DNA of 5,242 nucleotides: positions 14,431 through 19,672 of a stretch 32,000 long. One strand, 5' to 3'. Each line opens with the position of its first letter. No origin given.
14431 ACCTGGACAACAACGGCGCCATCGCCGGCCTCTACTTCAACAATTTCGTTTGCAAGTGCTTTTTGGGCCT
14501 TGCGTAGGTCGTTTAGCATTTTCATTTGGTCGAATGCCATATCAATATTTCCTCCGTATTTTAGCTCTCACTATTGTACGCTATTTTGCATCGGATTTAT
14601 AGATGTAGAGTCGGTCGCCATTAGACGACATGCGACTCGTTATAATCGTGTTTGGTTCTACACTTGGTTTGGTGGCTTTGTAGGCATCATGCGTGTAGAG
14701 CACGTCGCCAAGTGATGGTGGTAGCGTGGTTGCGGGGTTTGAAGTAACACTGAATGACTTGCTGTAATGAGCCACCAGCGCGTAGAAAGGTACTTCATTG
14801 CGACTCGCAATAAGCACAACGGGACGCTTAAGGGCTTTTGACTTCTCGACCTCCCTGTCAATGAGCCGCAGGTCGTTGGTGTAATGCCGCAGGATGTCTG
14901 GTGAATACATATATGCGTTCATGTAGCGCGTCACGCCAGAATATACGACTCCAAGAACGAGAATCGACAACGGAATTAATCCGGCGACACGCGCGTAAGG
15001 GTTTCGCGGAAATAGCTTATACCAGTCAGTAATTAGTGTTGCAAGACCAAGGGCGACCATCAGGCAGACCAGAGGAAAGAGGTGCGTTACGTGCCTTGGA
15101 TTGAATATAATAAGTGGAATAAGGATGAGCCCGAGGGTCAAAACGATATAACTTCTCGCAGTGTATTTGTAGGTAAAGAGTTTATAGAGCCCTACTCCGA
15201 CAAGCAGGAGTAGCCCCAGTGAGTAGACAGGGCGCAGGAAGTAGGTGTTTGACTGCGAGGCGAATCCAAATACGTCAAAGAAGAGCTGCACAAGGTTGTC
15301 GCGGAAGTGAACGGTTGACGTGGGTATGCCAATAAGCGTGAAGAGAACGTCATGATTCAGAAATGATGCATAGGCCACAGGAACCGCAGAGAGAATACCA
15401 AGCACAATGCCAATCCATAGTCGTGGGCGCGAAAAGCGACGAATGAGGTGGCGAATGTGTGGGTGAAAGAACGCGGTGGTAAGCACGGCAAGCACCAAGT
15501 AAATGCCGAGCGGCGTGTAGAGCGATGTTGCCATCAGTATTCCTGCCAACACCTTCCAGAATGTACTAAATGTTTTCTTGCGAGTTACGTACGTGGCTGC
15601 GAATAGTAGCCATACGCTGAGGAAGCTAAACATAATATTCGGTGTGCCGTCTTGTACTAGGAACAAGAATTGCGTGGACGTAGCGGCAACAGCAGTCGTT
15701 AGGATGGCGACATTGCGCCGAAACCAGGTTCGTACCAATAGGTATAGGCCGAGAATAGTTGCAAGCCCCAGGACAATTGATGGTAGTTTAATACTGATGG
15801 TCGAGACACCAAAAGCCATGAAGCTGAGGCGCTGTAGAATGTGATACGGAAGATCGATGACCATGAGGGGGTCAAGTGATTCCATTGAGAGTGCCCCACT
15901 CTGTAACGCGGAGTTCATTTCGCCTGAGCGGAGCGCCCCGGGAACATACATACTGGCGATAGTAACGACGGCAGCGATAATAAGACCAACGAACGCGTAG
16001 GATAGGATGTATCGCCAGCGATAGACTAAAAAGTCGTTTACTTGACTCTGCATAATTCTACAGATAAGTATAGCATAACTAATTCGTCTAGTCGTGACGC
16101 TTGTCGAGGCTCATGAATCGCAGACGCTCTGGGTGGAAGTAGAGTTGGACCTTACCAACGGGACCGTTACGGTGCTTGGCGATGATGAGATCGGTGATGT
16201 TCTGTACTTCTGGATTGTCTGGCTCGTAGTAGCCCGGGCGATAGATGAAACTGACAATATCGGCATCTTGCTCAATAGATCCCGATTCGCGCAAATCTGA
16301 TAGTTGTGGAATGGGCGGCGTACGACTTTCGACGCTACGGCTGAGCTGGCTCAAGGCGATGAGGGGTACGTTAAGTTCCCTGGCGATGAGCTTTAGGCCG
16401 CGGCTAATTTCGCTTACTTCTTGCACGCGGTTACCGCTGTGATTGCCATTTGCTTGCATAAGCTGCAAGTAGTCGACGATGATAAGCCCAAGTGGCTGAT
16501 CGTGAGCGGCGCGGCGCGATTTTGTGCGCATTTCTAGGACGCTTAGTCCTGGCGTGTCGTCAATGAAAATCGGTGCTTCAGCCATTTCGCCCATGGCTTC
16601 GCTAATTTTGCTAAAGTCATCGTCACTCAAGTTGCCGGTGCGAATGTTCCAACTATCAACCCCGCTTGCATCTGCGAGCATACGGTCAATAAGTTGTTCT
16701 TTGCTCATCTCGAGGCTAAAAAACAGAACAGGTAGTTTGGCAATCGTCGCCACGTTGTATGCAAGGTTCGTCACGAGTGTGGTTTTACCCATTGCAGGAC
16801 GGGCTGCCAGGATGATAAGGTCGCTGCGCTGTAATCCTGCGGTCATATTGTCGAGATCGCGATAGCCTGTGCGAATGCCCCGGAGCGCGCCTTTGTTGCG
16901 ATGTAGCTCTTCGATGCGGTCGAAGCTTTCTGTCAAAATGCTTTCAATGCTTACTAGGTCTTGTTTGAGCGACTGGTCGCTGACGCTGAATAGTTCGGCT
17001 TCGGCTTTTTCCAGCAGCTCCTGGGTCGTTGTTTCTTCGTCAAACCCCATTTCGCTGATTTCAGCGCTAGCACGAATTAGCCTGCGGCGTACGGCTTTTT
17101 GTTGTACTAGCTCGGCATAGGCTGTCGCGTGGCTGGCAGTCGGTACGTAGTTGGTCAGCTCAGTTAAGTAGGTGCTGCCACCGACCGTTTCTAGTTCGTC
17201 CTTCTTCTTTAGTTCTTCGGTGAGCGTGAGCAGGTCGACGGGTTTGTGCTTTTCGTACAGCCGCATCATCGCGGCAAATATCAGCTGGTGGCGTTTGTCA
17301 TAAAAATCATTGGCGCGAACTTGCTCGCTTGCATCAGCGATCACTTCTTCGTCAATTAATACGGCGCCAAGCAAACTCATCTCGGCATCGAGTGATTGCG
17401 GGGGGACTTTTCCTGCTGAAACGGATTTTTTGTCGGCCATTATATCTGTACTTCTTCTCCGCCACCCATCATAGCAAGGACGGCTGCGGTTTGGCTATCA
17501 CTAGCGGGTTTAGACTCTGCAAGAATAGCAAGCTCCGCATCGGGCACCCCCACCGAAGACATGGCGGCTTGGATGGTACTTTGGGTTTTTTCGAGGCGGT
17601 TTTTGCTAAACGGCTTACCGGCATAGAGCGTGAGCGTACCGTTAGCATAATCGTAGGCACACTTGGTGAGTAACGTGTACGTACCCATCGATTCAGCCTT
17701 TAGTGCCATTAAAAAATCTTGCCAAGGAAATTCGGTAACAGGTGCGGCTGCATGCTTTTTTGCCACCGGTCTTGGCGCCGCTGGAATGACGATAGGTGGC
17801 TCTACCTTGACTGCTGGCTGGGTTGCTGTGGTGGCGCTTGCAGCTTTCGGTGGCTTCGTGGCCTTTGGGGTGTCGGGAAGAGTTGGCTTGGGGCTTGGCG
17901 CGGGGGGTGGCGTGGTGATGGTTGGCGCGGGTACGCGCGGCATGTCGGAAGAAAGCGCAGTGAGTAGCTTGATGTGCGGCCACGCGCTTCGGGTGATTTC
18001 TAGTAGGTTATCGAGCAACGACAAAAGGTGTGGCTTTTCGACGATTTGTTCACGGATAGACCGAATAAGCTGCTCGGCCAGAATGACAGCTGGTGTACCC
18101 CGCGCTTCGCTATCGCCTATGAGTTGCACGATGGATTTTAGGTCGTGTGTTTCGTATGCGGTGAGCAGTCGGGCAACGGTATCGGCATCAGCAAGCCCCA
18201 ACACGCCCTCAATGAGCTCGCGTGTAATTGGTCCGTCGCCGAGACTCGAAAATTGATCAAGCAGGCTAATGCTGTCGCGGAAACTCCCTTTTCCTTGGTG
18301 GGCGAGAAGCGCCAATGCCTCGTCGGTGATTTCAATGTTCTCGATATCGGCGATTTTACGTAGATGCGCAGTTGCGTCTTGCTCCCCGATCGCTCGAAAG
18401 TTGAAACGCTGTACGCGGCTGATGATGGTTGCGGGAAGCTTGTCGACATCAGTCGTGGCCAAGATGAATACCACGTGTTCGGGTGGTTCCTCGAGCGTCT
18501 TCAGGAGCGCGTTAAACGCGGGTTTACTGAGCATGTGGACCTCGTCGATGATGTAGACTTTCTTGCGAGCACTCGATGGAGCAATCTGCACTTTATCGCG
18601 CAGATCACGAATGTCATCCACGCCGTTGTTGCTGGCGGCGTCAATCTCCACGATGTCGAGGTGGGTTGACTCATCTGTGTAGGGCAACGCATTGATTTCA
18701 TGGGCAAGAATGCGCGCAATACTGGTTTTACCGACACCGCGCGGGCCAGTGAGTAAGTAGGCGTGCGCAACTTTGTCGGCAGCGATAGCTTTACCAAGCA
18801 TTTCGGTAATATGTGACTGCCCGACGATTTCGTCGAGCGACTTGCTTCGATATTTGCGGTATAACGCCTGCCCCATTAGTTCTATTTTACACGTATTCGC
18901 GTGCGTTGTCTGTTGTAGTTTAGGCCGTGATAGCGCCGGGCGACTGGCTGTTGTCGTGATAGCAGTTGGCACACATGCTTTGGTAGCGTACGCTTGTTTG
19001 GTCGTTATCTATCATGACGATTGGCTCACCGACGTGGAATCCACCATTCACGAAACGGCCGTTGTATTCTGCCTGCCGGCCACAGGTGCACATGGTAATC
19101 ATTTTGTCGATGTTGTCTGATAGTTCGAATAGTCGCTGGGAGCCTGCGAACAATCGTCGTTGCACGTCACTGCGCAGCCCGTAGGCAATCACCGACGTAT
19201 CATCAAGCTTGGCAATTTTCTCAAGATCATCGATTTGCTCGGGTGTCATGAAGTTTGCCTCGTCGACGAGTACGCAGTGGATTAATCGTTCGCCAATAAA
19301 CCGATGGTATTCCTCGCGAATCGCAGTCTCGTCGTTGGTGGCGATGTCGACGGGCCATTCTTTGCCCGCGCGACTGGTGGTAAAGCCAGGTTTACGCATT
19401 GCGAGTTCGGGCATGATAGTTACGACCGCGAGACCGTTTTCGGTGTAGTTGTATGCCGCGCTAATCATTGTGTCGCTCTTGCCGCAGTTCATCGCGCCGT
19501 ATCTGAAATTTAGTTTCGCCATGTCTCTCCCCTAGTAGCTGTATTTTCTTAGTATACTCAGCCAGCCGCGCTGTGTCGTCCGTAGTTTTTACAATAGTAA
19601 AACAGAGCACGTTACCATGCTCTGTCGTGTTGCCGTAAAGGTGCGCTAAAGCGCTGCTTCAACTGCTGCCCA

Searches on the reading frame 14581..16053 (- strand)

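Call 84: search_protein_families(library=pfam, proteins=[window:14581-16053:-], max_evalue=0.00001)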
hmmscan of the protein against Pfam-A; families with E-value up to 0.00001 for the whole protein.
window:14581-16053:- (490 aa): 1 family
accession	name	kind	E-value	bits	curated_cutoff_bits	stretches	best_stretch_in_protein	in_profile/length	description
PF13231.12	PMT_2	-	2.9e-12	47.5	26.1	1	73-228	9-159/160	Dolichyl-phosphate-mannose-protein mannosyltransferase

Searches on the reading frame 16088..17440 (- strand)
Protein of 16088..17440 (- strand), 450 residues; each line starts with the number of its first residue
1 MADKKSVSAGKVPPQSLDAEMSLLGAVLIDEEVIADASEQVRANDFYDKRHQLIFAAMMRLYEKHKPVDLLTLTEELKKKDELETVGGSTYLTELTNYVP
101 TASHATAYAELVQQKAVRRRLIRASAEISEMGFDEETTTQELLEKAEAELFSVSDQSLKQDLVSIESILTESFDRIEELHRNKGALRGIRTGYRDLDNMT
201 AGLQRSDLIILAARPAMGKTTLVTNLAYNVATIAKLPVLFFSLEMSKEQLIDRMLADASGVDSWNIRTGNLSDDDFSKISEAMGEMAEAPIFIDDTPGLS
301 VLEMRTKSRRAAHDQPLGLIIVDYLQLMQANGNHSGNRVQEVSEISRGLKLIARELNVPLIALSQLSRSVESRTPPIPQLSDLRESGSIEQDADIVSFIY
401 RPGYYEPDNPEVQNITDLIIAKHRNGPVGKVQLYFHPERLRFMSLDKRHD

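Call 84: search_protein_families(library=pfam, proteins=[window:16088-17440:-], max_evalue=0.00001)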
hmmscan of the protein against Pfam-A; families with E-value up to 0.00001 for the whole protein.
window:16088-17440:- (450 aa): 3 families
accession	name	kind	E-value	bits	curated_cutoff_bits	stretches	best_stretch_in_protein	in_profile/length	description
PF03796.21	DnaB_C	-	1.2e-105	352.9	27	1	188-443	1-254/255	DnaB-like helicase C terminal domain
PF00772.26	DnaB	-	1.6e-34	118.5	23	1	13-113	2-102/103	DnaB-like helicase N terminal domain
PF13481.12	AAA_25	-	3.1e-13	50.2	27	1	203-365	30-189/195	AAA domain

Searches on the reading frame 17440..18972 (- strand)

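Call 85: search_protein_families(library=pfam, proteins=[window:17440-18972:-], max_evalue=0.00001)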
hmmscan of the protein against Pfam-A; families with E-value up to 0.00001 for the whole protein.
window:17440-18972:- (510 aa): 7 families
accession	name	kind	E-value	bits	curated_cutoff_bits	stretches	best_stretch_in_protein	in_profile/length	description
PF13177.12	DNA_pol3_delta2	-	2.3e-33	115.9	27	1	52-194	2-159/161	DNA polymerase III, delta subunit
PF00004.35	AAA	-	6.5e-16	59.4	21.2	1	72-190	1-126/131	ATPase family associated with various cellular activities (AAA)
PF22608.2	DNAX_ATPase_lid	-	3.1e-11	43.3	27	1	202-246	4-48/49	DNA polymerase III clamp loader subunit, ATPase lid domain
PF05496.18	RuvB_N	-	2e-08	34.6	27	1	42-162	2-110/159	Holliday junction DNA helicase RuvB P-loop domain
PF13401.12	AAA_22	-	5.7e-08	33.6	27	1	71-173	7-122/130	AAA domain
PF13173.12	AAA_14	-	7.1e-07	29.7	27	1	71-169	4-93/129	AAA domain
PF07728.20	AAA_5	-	8e-07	29.6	22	1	73-166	3-96/139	AAA domain (dynein-related subfamily)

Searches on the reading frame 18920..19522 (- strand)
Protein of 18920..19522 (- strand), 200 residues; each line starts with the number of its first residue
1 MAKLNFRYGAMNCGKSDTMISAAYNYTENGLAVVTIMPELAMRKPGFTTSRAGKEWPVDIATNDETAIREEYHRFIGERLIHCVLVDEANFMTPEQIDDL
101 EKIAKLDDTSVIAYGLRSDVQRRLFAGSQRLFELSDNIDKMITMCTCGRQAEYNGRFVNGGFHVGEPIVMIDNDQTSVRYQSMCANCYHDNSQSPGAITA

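Call 8: search_protein_families(library=pfam, proteins=[window:18920-19522:-], max_evalue=0.01)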
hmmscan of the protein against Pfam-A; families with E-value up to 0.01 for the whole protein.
window:18920-19522:- (200 aa): 1 family
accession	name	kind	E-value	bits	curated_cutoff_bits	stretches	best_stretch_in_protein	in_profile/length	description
PF00265.24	TK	-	4.5e-27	95.5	20.6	1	3-188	2-176/176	Thymidine kinase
